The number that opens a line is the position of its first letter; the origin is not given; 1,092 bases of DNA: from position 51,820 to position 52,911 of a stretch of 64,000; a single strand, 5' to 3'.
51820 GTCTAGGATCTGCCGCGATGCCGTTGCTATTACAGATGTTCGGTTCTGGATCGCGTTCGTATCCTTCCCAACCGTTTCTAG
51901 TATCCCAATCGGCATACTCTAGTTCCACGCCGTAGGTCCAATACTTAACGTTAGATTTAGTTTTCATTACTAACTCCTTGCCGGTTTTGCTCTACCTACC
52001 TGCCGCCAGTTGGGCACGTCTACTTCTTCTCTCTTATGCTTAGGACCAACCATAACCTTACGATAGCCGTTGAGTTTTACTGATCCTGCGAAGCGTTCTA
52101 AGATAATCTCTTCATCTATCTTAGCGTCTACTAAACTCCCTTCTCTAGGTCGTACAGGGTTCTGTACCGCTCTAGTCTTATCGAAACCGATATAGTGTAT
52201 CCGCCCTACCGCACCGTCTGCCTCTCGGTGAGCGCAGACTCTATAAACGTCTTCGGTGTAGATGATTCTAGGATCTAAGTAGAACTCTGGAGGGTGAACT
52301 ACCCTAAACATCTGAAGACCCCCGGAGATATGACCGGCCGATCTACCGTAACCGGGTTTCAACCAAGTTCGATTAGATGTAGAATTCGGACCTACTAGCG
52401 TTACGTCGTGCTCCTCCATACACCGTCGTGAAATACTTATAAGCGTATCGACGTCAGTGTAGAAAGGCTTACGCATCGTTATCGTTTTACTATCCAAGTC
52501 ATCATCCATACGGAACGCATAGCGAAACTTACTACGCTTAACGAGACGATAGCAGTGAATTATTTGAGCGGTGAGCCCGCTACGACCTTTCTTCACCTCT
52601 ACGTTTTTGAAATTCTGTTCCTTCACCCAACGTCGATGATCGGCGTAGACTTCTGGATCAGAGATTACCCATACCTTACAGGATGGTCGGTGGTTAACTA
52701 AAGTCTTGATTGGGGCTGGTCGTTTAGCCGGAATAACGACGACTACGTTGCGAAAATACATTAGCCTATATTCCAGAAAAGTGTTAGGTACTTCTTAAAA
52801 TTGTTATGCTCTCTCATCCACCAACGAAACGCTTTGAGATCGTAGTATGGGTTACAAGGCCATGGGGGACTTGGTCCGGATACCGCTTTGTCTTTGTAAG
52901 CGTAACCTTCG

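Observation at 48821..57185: Putative thymidine (5-hmdU-derived) DNA hypermodification gene cluster next to the DNA polymerase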

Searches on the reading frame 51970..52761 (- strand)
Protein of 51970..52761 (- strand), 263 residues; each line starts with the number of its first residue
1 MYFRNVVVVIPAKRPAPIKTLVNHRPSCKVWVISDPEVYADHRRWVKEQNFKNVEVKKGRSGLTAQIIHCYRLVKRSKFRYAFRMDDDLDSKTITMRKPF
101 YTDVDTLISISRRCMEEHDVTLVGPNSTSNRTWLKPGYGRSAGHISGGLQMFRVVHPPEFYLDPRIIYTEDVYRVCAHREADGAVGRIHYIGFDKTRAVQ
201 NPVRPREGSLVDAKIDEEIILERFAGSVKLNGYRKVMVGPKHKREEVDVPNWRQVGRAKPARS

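Call 3: search_protein_families(library=pfam, proteins=[window:51970-52761:-], max_evalue=0.01)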
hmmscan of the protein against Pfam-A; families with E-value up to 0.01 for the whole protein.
window:51970-52761:- (263 aa): 0 families

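Call 22: search_protein_families(library=phrogs, proteins=[window:51970-52761:-], max_evalue=0.001)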
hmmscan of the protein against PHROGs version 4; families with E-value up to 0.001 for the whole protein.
window:51970-52761:- (263 aa): 0 families

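Call 24: find_homologous_proteins(query=window:51970-52761:-, max_evalue=0.001)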
Query window:51970-52761:- (263 aa): 2 proteins with E <= 0.001 among 327 candidates.
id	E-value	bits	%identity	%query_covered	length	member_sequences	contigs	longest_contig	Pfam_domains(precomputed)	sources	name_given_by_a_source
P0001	4.4e-178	608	100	100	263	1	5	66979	-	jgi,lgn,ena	-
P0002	4.4e-36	143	34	95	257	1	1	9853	-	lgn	-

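Call 26: find_encoding_contigs(protein=P0002, flank=10000)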
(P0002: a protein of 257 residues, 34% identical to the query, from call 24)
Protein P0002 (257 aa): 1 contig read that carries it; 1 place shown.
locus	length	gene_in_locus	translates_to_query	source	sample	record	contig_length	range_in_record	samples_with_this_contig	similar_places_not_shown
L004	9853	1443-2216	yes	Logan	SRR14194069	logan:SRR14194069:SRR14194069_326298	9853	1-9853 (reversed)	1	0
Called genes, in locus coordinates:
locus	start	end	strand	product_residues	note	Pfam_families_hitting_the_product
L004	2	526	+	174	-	?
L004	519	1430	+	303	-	-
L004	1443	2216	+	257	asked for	-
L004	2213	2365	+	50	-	-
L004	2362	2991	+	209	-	-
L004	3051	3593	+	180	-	-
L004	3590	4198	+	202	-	-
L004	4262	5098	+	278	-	PF18723:HMUDK_hel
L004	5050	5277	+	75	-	-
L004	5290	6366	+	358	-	PF00303:Thymidylat_synt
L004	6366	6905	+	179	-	-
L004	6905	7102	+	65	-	PF00313:CSD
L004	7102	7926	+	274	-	PF00929:RNase_T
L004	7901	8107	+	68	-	-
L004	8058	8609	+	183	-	-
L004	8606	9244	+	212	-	-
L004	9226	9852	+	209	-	?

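Call 27: find_encoding_contigs(protein=P0001, flank=10000)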
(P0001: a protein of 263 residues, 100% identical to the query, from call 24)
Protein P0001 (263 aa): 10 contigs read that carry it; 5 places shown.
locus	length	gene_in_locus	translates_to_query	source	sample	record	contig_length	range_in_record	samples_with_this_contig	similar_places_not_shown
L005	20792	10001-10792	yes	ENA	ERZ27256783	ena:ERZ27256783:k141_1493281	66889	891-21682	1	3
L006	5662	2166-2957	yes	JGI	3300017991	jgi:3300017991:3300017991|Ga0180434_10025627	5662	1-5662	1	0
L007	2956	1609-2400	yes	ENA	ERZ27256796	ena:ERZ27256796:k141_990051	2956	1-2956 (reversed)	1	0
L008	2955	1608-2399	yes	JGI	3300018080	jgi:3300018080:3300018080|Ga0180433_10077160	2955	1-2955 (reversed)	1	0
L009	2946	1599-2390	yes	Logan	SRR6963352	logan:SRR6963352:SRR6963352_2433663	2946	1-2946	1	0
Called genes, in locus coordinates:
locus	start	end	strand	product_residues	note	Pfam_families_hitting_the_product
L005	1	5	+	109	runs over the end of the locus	-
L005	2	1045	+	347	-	PF01370:Epimerase, PF04321:RmlD_sub_bind, PF16363:GDP_Man_Dehyd, PF07993:NAD_binding_4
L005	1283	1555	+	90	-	-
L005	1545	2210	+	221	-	-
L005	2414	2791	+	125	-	-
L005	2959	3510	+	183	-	-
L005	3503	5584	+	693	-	PF01612:DNA_pol_A_exo1 (weak), PF00476:DNA_pol_A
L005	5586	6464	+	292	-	PF18723:HMUDK_hel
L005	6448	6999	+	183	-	PF13238:AAA_18 (faint), PF13671:AAA_33 (faint)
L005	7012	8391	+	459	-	-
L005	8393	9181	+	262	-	PF18724:ADDT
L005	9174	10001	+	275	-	PF00291:PALP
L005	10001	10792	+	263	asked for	-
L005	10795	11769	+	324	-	PF12224:Amidoligase_2 (weak)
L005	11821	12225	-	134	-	-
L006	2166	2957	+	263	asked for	-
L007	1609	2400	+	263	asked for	-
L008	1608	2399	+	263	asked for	-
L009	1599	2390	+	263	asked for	-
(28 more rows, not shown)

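Call 29: search_protein_families(library=pfam, proteins=[L004:2-526:+, L004:519-1430:+, L004:1443-2216:+, L004:2362-2991:+, L004:3051-3593:+, L004:3590-4198:+, L004:6366-6905:+, L004:8058-8609:+, L004:8606-9244:+, L004:9226-9852:+], max_evalue=0.05)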
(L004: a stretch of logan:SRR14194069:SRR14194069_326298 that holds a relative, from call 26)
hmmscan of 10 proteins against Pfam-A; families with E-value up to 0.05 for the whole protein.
L004:2-526:+ (174 aa): 2 families
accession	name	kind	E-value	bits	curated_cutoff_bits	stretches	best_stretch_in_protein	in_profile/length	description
PF13419.12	HAD_2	-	9.5e-07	29.5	23.8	1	11-146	36-176/178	Haloacid dehalogenase-like hydrolase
PF13242.12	Hydrolase_like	-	0.013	15.9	22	1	111-158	10-58/75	HAD-hyrolase-like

L004:519-1430:+ (303 aa): 1 family
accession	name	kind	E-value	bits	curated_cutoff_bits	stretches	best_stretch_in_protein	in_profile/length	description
PF18724.6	ADDT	-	0.00015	22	26.2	1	118-233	126-227/232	Amino acid:DNA transferase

L004:1443-2216:+ (257 aa): 0 families

L004:2362-2991:+ (209 aa): 0 families

L004:3051-3593:+ (180 aa): 0 families

L004:3590-4198:+ (202 aa): 3 families
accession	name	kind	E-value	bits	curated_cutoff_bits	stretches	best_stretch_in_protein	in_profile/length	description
PF18748.7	HMUDK_HMUD1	-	0.00057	19.9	27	1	91-164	100-171/196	5-hmdU DNA kinase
PF13191.12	AAA_16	-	0.023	15.6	32.6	0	4-36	27-59/167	AAA ATPase domain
PF13671.12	AAA_33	-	0.045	14.5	27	0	4-27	2-26/143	AAA domain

L004:6366-6905:+ (179 aa): 0 families

L004:8058-8609:+ (183 aa): 0 families

L004:8606-9244:+ (212 aa): 1 family
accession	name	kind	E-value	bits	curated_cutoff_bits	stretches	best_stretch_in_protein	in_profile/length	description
PF12804.13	NTP_transf_3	-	0.041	14.5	27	0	19-112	27-125/160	MobA-like NTP transferase domain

L004:9226-9852:+ (209 aa): 2 families
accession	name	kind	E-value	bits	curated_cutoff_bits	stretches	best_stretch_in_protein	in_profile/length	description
PF00176.29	SNF2-rel_dom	-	6.9e-11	42.2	24.9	1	67-199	22-154/290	SNF2-related domain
PF02562.22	PhoH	-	0.02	14.8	27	1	52-113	9-66/205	PhoH-like protein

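Call 39: search_protein_representatives(alignment_id=A1)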
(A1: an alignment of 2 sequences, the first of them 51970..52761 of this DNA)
Query: 2 sequences, 267 profile positions. Proteins with E-value up to 0.001 (for the whole library): 46; up to 1e-10: 41; up to 1e-30: 35. The best 46 are listed.
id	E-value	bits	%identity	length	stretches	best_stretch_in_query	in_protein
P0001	2.9e-152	522.2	-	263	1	1-267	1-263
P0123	7.2e-82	291.4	-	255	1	5-267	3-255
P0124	1.7e-77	277.0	-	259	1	4-261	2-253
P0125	1.9e-76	273.6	-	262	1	4-261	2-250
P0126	2.4e-73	263.4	-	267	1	4-263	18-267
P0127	1.3e-70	254.5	-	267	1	4-259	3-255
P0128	1.5e-64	234.6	-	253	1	4-260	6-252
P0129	1.9e-64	234.3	-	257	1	1-261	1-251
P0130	1.2e-59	218.5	-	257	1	3-259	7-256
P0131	2.8e-56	207.5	-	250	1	20-262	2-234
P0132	1.9e-54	201.5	-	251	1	7-264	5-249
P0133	3.2e-54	200.7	-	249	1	4-230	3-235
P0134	4.2e-54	200.3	-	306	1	5-237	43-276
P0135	5.0e-54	200.1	-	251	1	4-240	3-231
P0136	1.4e-50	188.8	-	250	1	5-240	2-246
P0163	1.1e-06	44.9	-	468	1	5-235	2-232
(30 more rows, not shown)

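Call 41: search_protein_families(library=pfam, alignment_id=A2, max_evalue=0.1)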
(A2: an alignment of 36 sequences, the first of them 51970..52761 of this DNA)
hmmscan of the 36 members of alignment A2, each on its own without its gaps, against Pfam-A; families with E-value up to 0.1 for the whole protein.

A. member 1, window:51970-52761:- (263 aa): 0 families

B. families by the number of members that match (of 36 scanned): 4 families
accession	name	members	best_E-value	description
PF20691.3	TAGT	12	1.7e-10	TET-Associated Glycosyltransferase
PF06148.17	COG2_N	1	0.0011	COG2 N-terminal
PF12851.13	Tet_JBP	1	0.024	Oxygenase domain of the 2OGFeDO superfamily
PF00832.25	Ribosomal_L39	1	0.045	Ribosomal L39 protein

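Call 42: search_solved_structures(query=A2, max_evalue=10)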
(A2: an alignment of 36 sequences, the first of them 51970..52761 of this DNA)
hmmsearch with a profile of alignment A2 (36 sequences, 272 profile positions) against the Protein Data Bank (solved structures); distinct sequences matched with E-value up to 10: 0.

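Call 43: predict_structure(alignment_id=A1)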
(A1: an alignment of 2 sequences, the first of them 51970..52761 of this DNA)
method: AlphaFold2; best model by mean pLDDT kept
length: 263 residues; sequences in the alignment: 2
mean_pLDDT: 39.1   pTM: 0.32
mean pLDDT of the five models: 39.1, 38.2, 37.4, 37.1, 36.7
residues with pLDDT >= 90: 0; 70-90: 24; 50-70: 36; < 50: 203
segments of 3 or more residues with pLDDT < 50: 1-25, 78-228, 234-242, 253-263
pLDDT, mean of each block of 10 residues (from residue 1): 40 42 51 72 76 73 53 50 31 26 29 28 26 27 25 29 25 22 22 23 23 37 47 51 49 43 27
secondary structure, 60 per line:
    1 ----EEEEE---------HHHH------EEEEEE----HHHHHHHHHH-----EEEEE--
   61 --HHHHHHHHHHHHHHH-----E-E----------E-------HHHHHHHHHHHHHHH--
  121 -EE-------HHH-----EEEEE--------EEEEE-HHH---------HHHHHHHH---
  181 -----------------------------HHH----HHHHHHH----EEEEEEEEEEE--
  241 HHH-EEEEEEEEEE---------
elements in order: E5-9 H19-22 E29-34 H39-48 E54-58 H63-77 H104-118 E139-143 E152-156 H170-177 H217-223 E228-238 E245-254

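Call 44: find_homologous_proteins(query=A2, max_evalue=0.001)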
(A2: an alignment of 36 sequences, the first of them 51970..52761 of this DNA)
Query A2 (36 sequences) (263 aa, profile of the alignment): 168 proteins with E <= 0.001 among 5591 candidates; the best 120 are listed.
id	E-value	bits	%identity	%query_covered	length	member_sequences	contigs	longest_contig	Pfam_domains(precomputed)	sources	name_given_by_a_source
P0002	7.4e-102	358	34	95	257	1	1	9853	-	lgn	-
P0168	1.1e-98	348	34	95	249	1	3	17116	-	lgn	-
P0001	1.3e-84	302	100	100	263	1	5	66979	-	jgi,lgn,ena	-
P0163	2.6e-55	205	19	68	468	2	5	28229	PF20691.4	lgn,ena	-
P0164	7.6e-55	204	26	45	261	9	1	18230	-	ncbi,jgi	jgi:hypothetical protein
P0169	1.0e-42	164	34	27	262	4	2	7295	-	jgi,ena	-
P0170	8.5e-41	158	31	23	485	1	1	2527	-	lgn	-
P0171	4.4e-37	146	-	-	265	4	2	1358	-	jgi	jgi:hypothetical protein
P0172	1.1e-34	138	31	23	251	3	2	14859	-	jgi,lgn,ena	-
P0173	1.3e-33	134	24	51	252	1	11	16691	PF20691.4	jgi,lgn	-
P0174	7.0e-27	112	32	30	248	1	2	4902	-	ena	-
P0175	9.1e-26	109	25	55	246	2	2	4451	-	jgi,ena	jgi:hypothetical protein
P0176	1.6e-24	104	-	-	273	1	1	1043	PF20691.4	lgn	-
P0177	2.5e-23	101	24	71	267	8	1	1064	-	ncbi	-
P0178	3.0e-23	100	28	49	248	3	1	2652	-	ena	-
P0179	1.5e-22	98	22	40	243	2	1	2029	PF20691.4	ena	-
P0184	3.6e-21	93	-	-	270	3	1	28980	PF20691.4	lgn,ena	-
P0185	6.1e-21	93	25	40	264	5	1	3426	PF20691.4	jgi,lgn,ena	-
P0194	9.4e-20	89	22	32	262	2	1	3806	PF20691.4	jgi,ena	jgi:cellulose synthase/poly-beta-1,6-N-acetylglucosamine synthase-like glycosyltransferase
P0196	4.9e-19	86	-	-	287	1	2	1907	PF20691.4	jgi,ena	jgi:hypothetical protein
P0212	4.8e-17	80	-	-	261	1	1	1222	PF20691.4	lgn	-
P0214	4.9e-17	80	27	30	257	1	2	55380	PF20691.4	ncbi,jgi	jgi:hypothetical protein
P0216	5.8e-17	80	-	-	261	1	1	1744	PF20691.4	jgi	jgi:hypothetical protein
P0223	2.9e-16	77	22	73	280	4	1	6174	PF20691.4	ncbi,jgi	jgi:hypothetical protein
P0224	3.2e-16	77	32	10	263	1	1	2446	PF20691.4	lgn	-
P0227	6.4e-16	76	-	-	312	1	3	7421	PF20691.4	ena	-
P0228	8.0e-16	76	-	-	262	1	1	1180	PF20691.4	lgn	-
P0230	8.6e-16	76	-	-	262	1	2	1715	PF20691.4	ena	-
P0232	9.0e-16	76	-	-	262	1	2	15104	PF20691.4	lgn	-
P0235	1.4e-15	75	28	30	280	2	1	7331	PF20691.4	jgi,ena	jgi:hypothetical protein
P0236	1.4e-15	75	-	-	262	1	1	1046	PF20691.4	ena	-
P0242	2.3e-15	74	-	-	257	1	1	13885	PF20691.4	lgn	-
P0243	2.8e-15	74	31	25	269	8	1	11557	PF20691.4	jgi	-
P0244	2.9e-15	74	-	-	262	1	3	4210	PF20691.4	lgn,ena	-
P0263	4.1e-13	67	-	-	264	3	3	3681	PF20691.4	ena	-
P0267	5.6e-13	67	-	-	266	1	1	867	PF20691.4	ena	-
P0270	9.5e-13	66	-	-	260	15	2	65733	PF20691.4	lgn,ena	-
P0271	9.8e-13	66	-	-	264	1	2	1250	PF20691.4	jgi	jgi:hypothetical protein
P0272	9.8e-13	66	-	-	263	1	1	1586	PF20691.4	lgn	-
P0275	1.2e-12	65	-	-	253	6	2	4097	PF20691.4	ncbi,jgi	jgi:hypothetical protein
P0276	1.6e-12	65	-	-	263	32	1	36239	PF20691.4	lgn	-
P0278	1.7e-12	65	-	-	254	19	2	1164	PF20691.4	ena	-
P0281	2.0e-12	65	-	-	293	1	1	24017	PF20691.4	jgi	-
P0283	3.5e-12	64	-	-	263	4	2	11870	PF20691.4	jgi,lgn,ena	-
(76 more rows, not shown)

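Call 49: find_encoding_contigs(protein=P0168, flank=9000, max_places=2)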
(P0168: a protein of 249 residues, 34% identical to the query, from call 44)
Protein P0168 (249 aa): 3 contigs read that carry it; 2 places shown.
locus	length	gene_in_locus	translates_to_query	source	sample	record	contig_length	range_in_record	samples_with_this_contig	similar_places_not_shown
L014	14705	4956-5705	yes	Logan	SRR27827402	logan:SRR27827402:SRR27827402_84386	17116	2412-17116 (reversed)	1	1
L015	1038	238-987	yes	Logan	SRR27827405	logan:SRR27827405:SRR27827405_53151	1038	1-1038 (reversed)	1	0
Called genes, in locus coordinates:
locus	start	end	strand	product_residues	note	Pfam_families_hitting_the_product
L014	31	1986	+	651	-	PF00476:DNA_pol_A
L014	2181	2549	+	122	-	-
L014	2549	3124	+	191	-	-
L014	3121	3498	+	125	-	-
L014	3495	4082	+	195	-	PF00702:Hydrolase, PF12710:HAD (weak), PF13419:HAD_2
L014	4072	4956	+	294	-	PF18724:ADDT (faint)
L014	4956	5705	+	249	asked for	-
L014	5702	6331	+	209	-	-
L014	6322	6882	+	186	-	-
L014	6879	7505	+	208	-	-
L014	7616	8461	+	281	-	PF18723:HMUDK_hel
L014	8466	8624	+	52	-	-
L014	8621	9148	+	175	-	-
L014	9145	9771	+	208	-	-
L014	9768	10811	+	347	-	PF00303:Thymidylat_synt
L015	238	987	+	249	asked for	-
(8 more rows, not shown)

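Call 50: find_encoding_contigs(protein=P0126, flank=9000, max_places=2)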
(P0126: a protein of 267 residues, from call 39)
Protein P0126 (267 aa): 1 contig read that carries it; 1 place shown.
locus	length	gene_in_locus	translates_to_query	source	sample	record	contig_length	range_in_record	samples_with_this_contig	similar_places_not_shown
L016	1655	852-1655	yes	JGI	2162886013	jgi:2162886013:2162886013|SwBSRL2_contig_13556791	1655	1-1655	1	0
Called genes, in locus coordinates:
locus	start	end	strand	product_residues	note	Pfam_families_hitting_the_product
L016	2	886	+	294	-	?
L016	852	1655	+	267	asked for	?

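Call 54: find_related_loci(query=A5, collection=viral_contigs, flank=8000)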
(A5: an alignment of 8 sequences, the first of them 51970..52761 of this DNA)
Query A5 (263 aa) in viral_contigs; peptide patterns used: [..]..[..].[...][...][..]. (x = any residue, [..] = any of these).
11 stretches matched a pattern; 8 encode a relative of the query (tblastn E <= 1e-3); 8 distinct loci.
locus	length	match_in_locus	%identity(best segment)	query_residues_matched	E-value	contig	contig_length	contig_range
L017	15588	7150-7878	39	5-253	6e-51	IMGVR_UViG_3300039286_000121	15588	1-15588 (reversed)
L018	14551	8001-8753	38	5-260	1e-49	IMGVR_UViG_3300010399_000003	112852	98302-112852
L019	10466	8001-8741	36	1-256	6e-49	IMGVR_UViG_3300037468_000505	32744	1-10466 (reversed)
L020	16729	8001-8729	33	3-255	8e-40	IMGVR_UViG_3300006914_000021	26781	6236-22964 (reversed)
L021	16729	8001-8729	33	3-255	8e-40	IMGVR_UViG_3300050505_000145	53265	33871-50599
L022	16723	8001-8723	35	5-253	1e-39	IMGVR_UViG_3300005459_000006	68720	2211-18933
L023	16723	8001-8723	35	5-253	1e-39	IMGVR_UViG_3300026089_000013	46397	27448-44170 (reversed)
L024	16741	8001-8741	31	5-239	5e-29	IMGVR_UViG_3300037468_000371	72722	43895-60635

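Call 58: predict_structure(alignment_id=A2)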
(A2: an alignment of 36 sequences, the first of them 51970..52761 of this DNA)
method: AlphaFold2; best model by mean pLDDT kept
length: 263 residues; sequences in the alignment: 36
mean_pLDDT: 94.1   pTM: 0.91
mean pLDDT of the five models: 94.1, 93.2, 93.2, 92.6, 92.0
residues with pLDDT >= 90: 222; 70-90: 31; 50-70: 10; < 50: 0
segments of 3 or more residues with pLDDT < 50: none
pLDDT, mean of each block of 10 residues (from residue 1): 90 97 98 98 98 98 95 98 97 92 96 98 97 96 96 97 95 98 98 88 70 95 97 90 89 92 71
secondary structure, 60 per line:
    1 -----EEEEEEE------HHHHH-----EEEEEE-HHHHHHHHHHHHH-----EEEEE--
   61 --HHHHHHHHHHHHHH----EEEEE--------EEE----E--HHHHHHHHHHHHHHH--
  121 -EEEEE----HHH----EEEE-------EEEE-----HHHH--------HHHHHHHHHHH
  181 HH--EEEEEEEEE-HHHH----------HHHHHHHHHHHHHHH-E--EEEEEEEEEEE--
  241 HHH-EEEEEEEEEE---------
elements in order: E6-12 H19-23 E29-34 H36-48 E54-58 H63-76 E81-85 E94-96 H104-118 E122-126 E138-141 E149-152 H158-161 H170-182 E185-193 H195-198 H209-223 E228-238 E245-254

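Call 62: fold_search(model_id=the predicted structure, library=pdb)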
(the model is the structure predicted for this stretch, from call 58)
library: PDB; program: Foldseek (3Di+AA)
matches with E <= 10: 1045; with E <= 0.001: 150
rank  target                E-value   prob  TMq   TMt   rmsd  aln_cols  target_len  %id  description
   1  8bz5_C                7.9e-07  1.00  0.52  0.25   5.4       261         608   15  Crystal structure of the L. monocytogenes RmlT in complex with HEPES (released 2023-12-27)
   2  5tzi                  1.3e-06  1.00  0.45  0.37  10.5       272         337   12  Crystal structure of S. aureus TarS 1-349 (released 2017-01-04)
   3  8bz5_A                1.5e-06  1.00  0.50  0.25   5.5       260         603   14  Crystal structure of the L. monocytogenes RmlT in complex with HEPES (released 2023-12-27)
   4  8bz5_B                1.9e-06  1.00  0.42  0.21   5.4       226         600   16  Crystal structure of the L. monocytogenes RmlT in complex with HEPES (released 2023-12-27)
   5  8bz7_B                2.0e-06  1.00  0.48  0.24   6.2       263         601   13  Crystal structure of the L. monocytogenes RmlT in complex with TDP-rhamnose (released 2023-12-27)
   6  5tz8_A                3.3e-06  1.00  0.45  0.24   6.2       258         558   13  Crystal structure of S. aureus TarS (released 2017-01-04)
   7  9gzk_C                6.5e-06  1.00  0.46  0.24   6.3       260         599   13  Crystal structure of the L. monocytogenes RmlT in complex with 4-RboP-(CH2)6NH2 (released 2024-12-18)
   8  8bz4_A                1.1e-05  1.00  0.48  0.24   6.0       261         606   14  Crystal structure of the apo form of the L. monocytogenes RmlT (released 2023-12-27)
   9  6h2n_C                1.1e-05  1.00  0.44  0.38  10.3       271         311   11  TarP-UDP-GlcNAc-Mg (released 2018-09-26)
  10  6h4f_Q                1.1e-05  1.00  0.44  0.38  10.7       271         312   11  TarP-3RboP (released 2018-09-26)
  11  6h4m_D                1.2e-05  1.00  0.42  0.37  11.2       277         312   11  TarP-UDP-GlcNAc-3RboP (released 2018-09-26)
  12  6h4f_C                1.4e-05  1.00  0.42  0.36  11.0       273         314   12  TarP-3RboP (released 2018-09-26)
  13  5tzk                  1.5e-05  1.00  0.45  0.36   5.2       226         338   12  Crystal structure of S. aureus TarS 1-349 in complex with UDP (released 2017-01-04)
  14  1h7q                  1.5e-05  1.00  0.42  0.46   8.8       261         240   10  dTDP-MANGANESE COMPLEX OF SPSA FROM BACILLUS SUBTILIS (released 2001-12-13)
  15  6h4m_I                1.5e-05  1.00  0.42  0.36  10.7       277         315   11  TarP-UDP-GlcNAc-3RboP (released 2018-09-26)
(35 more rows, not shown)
